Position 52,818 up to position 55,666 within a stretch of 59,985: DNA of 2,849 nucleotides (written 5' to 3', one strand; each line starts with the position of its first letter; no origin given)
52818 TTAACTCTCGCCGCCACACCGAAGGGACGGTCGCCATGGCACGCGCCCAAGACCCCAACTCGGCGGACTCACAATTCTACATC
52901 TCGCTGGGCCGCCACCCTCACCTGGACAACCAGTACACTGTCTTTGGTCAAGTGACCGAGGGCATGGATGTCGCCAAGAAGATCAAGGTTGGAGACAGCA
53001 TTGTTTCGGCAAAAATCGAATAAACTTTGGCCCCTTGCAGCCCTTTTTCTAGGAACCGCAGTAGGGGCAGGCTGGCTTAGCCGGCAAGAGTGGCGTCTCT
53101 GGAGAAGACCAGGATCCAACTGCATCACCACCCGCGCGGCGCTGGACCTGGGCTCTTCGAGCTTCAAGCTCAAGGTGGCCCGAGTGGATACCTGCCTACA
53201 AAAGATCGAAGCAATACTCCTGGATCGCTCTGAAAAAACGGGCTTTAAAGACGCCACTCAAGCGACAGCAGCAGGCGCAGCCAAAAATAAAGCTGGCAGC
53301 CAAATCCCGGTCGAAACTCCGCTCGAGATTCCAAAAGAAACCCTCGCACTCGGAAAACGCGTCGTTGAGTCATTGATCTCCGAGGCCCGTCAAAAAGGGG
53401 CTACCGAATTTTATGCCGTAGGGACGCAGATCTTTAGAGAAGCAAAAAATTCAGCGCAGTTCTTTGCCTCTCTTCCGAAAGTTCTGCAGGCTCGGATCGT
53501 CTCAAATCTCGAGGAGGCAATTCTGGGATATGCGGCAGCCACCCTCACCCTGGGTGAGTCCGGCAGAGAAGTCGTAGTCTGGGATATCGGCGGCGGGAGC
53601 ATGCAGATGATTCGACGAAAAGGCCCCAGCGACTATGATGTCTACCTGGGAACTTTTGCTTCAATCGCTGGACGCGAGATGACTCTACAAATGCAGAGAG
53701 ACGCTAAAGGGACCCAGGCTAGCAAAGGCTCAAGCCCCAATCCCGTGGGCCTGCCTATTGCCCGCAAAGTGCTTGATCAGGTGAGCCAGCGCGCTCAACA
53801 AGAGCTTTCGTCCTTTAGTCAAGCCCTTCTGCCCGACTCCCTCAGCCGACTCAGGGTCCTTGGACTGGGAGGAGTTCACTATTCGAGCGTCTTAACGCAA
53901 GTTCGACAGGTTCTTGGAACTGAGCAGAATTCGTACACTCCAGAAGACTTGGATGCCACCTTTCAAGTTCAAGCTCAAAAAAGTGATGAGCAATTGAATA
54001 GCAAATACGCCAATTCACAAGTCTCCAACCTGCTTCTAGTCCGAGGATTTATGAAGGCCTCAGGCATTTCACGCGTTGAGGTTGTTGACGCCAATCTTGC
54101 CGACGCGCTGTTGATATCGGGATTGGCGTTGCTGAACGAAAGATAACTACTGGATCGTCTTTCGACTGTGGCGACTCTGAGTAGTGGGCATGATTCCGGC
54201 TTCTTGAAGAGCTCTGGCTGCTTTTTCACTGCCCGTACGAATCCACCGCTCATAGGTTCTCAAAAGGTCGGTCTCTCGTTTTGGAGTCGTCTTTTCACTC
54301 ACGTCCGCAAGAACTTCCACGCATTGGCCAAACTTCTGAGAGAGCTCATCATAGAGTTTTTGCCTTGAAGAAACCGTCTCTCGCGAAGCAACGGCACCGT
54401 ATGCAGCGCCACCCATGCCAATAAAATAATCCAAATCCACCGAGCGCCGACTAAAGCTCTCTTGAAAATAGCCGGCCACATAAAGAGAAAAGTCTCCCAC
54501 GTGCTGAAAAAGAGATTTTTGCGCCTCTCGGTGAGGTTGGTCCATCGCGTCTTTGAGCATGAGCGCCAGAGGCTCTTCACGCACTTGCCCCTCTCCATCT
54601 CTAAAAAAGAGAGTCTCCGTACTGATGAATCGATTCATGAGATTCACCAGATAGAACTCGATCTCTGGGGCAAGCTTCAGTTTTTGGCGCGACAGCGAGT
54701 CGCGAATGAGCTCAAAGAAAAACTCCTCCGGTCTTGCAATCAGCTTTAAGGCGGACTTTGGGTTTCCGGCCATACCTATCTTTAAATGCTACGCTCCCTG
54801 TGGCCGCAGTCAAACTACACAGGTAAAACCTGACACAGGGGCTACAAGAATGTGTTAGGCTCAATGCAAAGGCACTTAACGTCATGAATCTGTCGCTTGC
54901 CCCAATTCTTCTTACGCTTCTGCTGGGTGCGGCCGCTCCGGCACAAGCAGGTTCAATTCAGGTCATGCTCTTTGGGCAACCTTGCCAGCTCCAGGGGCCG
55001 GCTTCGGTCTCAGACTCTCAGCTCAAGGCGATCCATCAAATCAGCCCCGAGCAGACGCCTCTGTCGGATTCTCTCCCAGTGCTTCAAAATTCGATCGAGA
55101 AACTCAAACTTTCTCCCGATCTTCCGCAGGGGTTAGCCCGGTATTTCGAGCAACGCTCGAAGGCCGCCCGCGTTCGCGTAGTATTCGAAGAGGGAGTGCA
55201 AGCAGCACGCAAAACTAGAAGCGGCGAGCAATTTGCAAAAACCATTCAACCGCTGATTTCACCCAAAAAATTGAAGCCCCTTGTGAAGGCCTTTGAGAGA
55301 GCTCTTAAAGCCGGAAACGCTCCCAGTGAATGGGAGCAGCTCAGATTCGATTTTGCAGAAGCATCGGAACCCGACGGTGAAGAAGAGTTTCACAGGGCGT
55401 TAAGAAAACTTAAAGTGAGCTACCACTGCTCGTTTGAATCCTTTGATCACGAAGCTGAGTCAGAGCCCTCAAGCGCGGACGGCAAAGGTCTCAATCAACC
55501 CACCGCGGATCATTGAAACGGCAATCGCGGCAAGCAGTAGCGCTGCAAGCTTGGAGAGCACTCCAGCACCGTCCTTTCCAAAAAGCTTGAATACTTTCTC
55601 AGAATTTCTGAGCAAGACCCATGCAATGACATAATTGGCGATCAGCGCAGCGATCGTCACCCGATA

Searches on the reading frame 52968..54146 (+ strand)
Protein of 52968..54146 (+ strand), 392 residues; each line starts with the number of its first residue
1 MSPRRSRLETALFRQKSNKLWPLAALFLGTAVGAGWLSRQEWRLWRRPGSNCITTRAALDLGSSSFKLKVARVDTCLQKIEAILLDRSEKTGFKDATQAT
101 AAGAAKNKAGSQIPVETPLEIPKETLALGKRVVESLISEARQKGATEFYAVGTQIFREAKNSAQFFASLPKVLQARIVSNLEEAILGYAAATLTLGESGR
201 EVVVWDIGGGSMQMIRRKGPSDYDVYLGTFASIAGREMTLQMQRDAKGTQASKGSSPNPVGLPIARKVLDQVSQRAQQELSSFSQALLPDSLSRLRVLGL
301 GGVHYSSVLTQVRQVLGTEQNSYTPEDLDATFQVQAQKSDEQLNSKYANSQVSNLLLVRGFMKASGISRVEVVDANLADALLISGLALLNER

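Call 42: search_protein_families(library=pfam, proteins=[window:52968-54146:+], max_evalue=0.001)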
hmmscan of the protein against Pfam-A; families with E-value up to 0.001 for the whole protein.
window:52968-54146:+ (392 aa): 1 family
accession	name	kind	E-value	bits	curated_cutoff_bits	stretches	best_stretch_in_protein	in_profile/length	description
PF02541.22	Ppx-GppA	-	5.9e-12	46.1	27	1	140-215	51-127/285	Ppx/GppA phosphatase family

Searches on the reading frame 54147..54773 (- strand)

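Call 42: search_protein_families(library=pfam, proteins=[window:54147-54773:-], max_evalue=0.001)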
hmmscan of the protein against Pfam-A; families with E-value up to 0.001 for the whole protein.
window:54147-54773:- (208 aa): 0 families

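Call 63: search_protein_families(library=pfam, proteins=[window:54147-54773:-], max_evalue=5)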
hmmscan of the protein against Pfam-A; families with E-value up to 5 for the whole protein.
window:54147-54773:- (208 aa): 1 family
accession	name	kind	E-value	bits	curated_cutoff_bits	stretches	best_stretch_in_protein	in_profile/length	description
PF23002.2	PIN-like_DDX60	-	0.2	11.4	27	1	28-77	53-102/225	ATP-dependent RNA helicase DDX60, PIN-like domain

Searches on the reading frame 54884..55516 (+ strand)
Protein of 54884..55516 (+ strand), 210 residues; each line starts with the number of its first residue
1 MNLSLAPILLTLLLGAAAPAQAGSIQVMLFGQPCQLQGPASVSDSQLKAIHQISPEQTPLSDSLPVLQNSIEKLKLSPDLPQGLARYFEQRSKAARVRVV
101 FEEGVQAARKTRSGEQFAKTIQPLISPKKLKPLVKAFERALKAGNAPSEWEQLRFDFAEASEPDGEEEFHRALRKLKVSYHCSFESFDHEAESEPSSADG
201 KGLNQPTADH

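Call 42: search_protein_families(library=pfam, proteins=[window:54884-55516:+], max_evalue=0.001)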
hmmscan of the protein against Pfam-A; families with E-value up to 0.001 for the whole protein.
window:54884-55516:+ (210 aa): 0 families

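Call 63: search_protein_families(library=pfam, proteins=[window:54884-55516:+], max_evalue=5)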
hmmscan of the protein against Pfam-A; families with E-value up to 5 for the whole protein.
window:54884-55516:+ (210 aa): 1 family
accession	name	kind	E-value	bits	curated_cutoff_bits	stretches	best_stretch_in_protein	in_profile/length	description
PF23220.1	HAT_Syf1_M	-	0.15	12.3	27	1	79-112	81-114/213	Pre-mRNA-splicing factor SYF1 middle HAT repeat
